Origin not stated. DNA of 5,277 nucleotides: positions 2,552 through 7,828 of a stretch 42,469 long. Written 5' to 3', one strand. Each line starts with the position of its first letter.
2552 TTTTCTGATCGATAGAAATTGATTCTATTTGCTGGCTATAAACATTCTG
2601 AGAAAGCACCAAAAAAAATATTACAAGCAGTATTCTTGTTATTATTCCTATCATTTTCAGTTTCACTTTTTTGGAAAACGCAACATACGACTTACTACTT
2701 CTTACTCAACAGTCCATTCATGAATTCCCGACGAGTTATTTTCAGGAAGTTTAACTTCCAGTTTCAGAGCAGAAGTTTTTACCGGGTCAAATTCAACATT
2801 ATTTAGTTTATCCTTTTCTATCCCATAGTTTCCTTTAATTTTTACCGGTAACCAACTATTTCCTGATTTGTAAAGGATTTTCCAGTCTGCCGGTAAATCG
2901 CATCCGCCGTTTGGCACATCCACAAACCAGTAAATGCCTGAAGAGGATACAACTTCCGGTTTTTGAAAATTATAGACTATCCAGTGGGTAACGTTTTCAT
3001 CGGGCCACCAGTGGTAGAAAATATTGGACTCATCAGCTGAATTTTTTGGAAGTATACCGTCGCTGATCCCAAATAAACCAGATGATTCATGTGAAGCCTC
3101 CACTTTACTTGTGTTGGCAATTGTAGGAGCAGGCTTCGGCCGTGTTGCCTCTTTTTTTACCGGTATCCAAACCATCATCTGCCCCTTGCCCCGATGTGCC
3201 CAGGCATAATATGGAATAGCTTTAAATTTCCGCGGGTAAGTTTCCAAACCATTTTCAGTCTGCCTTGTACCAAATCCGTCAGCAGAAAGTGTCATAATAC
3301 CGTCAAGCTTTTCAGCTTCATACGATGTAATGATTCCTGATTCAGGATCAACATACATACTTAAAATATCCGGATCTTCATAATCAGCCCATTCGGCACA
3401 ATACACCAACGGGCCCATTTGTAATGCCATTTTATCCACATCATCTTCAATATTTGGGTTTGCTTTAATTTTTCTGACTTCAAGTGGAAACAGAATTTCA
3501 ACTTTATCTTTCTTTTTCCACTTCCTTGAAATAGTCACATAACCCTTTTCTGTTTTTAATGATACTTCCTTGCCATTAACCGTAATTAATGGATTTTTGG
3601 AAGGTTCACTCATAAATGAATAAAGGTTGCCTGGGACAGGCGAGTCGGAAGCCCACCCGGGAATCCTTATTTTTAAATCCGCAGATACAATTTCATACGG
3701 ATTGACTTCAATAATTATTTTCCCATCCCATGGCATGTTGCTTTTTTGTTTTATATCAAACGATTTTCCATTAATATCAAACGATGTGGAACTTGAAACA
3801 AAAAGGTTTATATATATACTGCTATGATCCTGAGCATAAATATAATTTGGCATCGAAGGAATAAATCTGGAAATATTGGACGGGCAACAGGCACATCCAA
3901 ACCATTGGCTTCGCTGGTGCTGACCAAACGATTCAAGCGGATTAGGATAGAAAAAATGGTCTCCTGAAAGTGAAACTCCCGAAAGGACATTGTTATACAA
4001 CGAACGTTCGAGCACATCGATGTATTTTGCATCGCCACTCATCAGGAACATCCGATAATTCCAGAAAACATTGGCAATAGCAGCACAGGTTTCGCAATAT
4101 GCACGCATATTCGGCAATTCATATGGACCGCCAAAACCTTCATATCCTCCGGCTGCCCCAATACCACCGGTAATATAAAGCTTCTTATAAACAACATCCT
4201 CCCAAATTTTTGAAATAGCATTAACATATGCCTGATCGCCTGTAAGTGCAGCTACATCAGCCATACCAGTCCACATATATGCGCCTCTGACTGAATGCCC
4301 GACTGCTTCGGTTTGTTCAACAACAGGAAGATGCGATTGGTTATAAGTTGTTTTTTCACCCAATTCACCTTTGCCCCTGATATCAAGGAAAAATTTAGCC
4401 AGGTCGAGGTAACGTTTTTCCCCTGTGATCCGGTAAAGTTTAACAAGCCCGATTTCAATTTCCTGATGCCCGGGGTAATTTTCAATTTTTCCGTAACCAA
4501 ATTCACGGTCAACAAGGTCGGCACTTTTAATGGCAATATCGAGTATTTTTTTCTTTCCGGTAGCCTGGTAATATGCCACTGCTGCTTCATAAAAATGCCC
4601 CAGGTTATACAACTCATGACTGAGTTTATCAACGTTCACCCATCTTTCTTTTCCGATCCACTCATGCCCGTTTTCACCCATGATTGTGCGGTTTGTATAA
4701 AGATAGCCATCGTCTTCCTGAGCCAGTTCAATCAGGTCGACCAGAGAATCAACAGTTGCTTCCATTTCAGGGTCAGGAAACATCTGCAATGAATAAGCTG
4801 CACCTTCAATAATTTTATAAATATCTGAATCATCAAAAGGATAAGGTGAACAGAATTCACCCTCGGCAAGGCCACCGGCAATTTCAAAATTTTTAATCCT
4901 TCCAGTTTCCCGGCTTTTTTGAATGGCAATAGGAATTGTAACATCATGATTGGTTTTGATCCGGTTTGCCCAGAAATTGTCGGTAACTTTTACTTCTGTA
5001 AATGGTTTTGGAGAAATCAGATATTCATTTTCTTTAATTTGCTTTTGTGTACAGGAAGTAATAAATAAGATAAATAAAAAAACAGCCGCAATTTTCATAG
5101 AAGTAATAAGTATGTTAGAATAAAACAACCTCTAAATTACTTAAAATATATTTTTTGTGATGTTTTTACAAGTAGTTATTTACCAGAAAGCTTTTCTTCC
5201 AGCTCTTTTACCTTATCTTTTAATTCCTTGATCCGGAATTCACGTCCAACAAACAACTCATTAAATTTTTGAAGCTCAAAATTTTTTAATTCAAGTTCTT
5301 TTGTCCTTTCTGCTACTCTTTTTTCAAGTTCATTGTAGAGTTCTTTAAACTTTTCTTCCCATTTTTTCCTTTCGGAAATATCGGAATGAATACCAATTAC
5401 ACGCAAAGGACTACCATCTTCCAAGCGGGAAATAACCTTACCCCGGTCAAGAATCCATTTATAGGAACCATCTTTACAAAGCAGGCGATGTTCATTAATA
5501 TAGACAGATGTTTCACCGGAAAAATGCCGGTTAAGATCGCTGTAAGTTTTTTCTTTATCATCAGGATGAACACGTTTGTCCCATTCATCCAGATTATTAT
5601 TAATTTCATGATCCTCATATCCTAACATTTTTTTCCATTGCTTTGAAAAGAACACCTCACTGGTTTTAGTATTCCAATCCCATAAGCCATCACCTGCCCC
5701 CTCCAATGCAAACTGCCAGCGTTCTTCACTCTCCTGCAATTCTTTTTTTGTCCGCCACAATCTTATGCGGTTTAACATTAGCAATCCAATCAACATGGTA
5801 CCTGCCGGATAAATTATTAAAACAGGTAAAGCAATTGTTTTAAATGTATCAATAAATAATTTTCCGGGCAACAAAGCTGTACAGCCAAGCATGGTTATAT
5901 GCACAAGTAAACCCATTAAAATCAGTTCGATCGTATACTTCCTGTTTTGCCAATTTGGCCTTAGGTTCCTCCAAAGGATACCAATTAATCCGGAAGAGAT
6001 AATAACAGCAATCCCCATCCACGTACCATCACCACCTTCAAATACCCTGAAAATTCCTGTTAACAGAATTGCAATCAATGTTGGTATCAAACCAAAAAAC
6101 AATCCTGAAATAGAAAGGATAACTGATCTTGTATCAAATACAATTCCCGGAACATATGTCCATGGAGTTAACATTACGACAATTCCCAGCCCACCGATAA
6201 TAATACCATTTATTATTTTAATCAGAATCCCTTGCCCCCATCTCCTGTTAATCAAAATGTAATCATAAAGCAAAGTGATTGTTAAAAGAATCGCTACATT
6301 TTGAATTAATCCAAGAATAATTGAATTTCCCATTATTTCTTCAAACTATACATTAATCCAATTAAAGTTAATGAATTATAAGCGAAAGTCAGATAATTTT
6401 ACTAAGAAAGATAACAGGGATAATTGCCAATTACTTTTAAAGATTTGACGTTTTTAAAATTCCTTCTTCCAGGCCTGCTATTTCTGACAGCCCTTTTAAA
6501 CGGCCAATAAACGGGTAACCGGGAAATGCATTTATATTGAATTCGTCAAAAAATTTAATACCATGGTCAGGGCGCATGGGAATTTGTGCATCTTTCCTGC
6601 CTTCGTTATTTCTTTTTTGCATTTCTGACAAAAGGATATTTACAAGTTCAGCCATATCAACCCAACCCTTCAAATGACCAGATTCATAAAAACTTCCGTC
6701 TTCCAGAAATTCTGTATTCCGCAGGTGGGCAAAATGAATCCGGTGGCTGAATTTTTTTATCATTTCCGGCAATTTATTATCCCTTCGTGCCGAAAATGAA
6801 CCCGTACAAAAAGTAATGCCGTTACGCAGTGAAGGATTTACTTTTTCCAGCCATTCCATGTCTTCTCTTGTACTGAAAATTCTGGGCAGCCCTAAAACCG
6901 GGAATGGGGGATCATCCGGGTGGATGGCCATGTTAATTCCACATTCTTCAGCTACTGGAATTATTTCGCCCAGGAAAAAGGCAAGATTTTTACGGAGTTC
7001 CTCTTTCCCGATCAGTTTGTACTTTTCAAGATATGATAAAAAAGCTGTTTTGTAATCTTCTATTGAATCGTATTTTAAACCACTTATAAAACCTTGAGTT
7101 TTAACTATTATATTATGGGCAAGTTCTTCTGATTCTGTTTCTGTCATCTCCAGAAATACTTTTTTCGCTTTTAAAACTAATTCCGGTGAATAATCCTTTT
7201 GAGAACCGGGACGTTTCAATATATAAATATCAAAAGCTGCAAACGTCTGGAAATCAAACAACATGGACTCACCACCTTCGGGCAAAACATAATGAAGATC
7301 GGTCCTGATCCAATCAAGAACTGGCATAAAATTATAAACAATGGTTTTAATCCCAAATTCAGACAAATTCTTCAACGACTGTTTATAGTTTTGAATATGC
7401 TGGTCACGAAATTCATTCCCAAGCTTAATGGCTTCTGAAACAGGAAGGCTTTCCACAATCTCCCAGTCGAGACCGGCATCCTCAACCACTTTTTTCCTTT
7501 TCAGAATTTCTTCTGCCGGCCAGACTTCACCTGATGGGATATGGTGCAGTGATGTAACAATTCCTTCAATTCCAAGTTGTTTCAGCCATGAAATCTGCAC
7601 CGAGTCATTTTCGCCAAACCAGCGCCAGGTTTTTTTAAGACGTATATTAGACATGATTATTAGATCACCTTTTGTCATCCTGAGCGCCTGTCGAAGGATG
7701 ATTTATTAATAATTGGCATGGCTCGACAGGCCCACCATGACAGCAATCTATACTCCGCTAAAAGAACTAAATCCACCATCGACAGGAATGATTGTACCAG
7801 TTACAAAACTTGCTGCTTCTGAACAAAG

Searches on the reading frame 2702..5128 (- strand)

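Call 86: search_protein_families(library=pfam, proteins=[window:2702-5128:-], max_evalue=0.00001)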
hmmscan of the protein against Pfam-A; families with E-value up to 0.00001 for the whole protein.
window:2702-5128:- (808 aa): 3 families
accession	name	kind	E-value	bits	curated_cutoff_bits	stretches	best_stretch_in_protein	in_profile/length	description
PF07944.18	Beta-AFase-like_GH127_cat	-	4.2e-115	385.2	24.9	1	45-427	1-375/376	Beta-L-arabinofuranosidase, GH127 catalytic domain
PF20737.2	Glyco_hydro127C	-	4.9e-22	77.9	23.7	1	551-656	1-71/71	Glycoside hydrolase family 127 C-terminal domain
PF20736.2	Glyco_hydro127M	-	4.7e-21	75.1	24.2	1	438-548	2-94/95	Beta-L-arabinofuranosidase, GH127 middle domain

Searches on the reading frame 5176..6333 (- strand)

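Call 86: search_protein_families(library=pfam, proteins=[window:5176-6333:-], max_evalue=0.00001)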
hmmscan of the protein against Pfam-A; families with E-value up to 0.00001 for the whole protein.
window:5176-6333:- (385 aa): 2 families
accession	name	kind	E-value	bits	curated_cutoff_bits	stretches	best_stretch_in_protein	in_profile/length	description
PF08447.18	PAS_3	-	2.2e-23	82.7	25.6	1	227-316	2-89/89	PAS fold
PF07694.17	5TM-5TMR_LYT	-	1e-22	81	24.6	1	35-188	14-168/169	5TMR of 5TMR-LYT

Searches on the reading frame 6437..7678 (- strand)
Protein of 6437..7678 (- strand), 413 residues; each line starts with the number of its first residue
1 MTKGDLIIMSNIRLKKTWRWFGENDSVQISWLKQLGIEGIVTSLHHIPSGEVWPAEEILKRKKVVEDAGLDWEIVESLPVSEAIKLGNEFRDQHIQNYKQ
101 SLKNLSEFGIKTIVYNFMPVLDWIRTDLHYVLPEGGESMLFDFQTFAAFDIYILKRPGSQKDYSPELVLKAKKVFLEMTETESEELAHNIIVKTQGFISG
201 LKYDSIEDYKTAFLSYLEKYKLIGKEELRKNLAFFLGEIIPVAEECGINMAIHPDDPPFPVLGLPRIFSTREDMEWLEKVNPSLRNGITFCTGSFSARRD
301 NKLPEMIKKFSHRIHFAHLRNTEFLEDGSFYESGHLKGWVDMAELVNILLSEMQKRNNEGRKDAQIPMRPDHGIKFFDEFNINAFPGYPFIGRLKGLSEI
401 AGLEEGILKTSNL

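Call 86: search_protein_families(library=pfam, proteins=[window:6437-7678:-], max_evalue=0.00001)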
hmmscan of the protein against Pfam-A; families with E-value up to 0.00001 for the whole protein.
window:6437-7678:- (413 aa): 2 families
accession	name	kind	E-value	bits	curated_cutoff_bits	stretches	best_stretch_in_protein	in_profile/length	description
PF03786.19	UxuA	-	6.1e-121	403.9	23.7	1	15-407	2-350/352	D-mannonate dehydratase (UxuA)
PF01261.30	AP_endonuc_2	-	4.4e-08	33.6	31.1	0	224-349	96-216/249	Xylose isomerase-like TIM barrel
